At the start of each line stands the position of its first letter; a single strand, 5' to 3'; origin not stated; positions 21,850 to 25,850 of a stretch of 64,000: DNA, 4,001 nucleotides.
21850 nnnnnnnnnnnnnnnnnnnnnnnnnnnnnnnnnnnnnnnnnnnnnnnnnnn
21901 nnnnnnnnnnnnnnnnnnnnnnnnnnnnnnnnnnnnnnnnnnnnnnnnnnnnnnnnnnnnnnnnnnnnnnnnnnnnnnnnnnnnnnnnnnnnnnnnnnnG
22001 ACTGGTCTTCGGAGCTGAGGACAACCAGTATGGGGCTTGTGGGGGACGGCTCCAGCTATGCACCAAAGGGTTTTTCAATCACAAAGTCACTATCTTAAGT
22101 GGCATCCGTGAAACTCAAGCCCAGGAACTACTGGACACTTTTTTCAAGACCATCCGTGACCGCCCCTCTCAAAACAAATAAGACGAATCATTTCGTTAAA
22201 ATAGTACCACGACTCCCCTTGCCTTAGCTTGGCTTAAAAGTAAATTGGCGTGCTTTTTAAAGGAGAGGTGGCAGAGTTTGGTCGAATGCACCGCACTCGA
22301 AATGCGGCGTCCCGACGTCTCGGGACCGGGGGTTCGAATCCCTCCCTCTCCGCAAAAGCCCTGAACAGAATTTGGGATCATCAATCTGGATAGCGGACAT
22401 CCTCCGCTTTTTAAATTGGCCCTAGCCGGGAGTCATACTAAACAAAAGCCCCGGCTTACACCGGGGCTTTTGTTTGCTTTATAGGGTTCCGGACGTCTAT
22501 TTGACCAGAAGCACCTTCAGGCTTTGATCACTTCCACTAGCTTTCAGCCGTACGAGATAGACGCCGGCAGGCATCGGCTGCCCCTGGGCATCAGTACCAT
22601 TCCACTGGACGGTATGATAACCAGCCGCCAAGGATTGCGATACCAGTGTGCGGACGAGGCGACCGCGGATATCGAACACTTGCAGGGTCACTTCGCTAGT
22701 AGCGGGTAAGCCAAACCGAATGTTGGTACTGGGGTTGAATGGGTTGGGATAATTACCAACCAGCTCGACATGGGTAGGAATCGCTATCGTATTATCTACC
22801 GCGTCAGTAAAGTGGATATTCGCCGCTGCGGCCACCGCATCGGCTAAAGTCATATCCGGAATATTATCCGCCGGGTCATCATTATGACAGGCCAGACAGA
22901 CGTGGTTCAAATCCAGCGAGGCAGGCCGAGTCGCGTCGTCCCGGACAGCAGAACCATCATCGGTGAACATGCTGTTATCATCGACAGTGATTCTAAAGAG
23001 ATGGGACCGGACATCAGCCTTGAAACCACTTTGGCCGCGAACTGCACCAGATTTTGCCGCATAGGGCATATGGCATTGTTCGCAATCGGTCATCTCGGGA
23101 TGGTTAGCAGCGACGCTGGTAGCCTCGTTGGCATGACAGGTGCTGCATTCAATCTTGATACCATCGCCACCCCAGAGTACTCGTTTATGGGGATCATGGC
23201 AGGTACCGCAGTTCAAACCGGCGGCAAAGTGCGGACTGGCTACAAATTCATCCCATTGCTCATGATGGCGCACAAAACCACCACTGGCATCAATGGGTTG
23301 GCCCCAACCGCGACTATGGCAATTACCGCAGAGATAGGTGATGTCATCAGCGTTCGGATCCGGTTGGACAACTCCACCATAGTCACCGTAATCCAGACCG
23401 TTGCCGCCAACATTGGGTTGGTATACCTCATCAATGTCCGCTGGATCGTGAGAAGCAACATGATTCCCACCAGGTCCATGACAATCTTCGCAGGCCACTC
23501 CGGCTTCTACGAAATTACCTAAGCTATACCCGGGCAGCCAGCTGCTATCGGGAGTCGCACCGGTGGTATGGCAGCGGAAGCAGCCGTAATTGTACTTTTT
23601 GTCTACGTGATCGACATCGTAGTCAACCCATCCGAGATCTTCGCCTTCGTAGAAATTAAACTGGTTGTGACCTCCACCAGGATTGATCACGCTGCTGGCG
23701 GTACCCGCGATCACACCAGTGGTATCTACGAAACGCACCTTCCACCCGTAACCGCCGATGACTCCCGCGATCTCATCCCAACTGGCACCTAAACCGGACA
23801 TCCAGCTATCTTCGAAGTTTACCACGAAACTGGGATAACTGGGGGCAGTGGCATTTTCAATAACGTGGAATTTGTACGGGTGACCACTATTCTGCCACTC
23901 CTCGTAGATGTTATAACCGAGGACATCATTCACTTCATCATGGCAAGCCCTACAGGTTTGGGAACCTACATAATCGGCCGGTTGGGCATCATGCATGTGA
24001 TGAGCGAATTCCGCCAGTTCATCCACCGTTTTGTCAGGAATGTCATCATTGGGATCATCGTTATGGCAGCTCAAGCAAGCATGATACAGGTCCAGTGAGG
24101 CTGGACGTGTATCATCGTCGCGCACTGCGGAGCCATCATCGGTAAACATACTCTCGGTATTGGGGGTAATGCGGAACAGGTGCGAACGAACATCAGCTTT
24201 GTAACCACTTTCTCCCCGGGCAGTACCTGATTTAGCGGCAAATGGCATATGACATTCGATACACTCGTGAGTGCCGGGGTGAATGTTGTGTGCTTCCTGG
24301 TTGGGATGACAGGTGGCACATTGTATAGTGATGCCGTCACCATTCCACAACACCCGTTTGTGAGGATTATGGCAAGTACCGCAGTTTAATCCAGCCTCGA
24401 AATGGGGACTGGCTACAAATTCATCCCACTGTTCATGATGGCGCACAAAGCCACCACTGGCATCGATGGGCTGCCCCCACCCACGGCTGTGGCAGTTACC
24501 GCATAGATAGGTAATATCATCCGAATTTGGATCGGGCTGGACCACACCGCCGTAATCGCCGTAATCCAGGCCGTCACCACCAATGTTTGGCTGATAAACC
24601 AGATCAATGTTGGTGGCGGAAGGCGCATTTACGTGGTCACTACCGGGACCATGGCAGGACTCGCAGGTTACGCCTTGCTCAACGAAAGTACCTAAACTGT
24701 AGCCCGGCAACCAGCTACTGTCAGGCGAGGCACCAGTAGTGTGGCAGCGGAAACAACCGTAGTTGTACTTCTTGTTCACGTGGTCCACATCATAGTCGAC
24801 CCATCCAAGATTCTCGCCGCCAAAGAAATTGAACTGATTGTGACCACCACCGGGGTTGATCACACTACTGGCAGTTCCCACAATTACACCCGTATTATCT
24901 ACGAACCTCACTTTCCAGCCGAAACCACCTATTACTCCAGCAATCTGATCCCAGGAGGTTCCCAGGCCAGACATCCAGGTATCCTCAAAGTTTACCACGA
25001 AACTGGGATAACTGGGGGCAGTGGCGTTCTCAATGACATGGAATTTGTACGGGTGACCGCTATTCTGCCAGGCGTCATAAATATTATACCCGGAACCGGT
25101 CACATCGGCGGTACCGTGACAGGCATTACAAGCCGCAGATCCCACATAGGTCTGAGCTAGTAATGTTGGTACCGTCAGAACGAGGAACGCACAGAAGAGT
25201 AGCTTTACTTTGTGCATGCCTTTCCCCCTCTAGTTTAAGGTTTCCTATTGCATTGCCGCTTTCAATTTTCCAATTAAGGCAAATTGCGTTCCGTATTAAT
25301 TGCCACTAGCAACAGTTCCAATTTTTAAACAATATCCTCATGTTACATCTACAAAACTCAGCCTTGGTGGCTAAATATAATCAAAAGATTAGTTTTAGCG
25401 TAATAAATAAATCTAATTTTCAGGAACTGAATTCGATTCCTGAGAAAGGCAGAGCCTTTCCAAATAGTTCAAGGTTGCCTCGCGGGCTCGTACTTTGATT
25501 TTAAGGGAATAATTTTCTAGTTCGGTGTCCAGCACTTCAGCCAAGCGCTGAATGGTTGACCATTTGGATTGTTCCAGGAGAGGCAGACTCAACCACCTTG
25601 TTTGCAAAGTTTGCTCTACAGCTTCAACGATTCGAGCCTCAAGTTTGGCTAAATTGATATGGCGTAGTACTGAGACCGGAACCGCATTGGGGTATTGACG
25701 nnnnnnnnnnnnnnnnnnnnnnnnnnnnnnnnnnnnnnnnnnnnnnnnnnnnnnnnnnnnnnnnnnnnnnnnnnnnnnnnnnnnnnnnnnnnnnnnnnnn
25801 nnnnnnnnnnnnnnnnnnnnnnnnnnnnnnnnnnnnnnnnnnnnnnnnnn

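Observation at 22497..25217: Sixteen-heme c-type cytochrome with a type IX secretion sorting tail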

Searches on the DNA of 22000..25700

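Call 47: search_rna_families(source=window, start=22000, end=25700, threshold=evalue, max_evalue=1)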
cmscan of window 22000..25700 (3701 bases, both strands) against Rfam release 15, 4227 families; matches with E-value up to 1: 8.
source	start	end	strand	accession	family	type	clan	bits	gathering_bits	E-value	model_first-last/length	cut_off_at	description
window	22262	22352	+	RF00005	tRNA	Gene; tRNA;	CL00001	56.2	29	1.1e-10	1-71/71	no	tRNA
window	22299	22352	-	RF04351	Plastid-psbl-rps4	Cis-reg;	-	38.2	68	1e-05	1-53/53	no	Plastid-psbl-rps4 3UTR RNA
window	22380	22488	+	RF02621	BSnc120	Gene; sRNA;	-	25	114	0.014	1-88/88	no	Brucella sRNA 120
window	22445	22515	-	RF01393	isrJ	Gene; sRNA;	-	24.5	37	0.17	1-75/75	no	isrJ Hfq binding RNA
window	22443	22475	-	RF02621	BSnc120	Gene; sRNA;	-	21.8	114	0.14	38-70/88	no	Brucella sRNA 120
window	23326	23384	-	RF01136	sR28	Gene; snRNA; snoRNA; CD-box;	-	21.7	39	0.011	1-55/55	no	Small nucleolar RNA sR28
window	22433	22485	+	RF04186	mir-278_2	Gene; miRNA;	-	21.4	70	0.41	1-79/79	no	mir-278_2 microRNA precursor family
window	22436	22522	-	RF02353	BjrC68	Gene; sRNA;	-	18.3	39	0.22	1-82/82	no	Bradyrhizobiaceae sRNA BjrC68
